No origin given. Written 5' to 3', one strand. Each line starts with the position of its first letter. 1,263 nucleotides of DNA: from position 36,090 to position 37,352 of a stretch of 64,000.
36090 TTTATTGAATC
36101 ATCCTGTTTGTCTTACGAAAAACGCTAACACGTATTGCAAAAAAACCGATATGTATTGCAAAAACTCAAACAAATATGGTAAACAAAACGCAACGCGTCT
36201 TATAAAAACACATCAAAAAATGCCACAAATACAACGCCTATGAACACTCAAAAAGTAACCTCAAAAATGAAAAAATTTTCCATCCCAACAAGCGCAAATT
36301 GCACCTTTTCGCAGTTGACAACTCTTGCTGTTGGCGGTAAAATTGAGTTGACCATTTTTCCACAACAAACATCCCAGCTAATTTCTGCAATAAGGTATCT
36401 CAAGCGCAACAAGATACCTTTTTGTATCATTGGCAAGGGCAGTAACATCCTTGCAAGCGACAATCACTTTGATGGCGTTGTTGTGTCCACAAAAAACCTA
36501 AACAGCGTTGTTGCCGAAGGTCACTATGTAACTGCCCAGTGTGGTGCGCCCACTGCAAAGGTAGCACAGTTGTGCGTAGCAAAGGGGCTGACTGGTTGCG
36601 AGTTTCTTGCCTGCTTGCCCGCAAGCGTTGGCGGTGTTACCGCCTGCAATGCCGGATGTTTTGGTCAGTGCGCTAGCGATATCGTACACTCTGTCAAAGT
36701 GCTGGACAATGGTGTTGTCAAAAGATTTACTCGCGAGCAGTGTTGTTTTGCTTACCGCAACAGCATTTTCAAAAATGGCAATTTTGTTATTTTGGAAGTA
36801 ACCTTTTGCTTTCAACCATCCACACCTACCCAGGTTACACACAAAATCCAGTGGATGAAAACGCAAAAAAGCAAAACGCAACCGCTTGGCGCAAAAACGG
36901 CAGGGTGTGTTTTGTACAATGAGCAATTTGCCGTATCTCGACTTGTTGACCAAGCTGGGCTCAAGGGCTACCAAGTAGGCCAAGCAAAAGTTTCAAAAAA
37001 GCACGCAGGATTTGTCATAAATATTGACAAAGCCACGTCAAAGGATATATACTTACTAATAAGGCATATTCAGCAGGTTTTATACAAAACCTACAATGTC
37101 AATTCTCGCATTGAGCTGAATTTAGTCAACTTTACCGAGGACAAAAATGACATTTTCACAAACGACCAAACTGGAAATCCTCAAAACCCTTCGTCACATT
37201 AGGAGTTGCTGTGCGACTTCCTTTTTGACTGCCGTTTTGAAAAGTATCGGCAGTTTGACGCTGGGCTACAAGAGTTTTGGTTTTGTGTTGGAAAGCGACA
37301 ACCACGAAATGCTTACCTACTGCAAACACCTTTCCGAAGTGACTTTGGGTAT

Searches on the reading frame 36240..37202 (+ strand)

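Call 81: search_protein_families(library=pfam, proteins=[window:36240-37202:+], max_evalue=0.00001)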
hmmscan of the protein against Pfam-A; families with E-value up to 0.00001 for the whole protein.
window:36240-37202:+ (320 aa): 2 families
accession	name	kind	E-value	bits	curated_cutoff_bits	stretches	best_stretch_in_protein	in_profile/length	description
PF02873.21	MurB_C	-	8.8e-23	80.8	27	1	198-295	1-98/99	UDP-N-acetylenolpyruvoylglucosamine reductase, C-terminal domain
PF01565.28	FAD_binding_4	-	9.8e-23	80.8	26.4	1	37-156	3-130/139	FAD binding domain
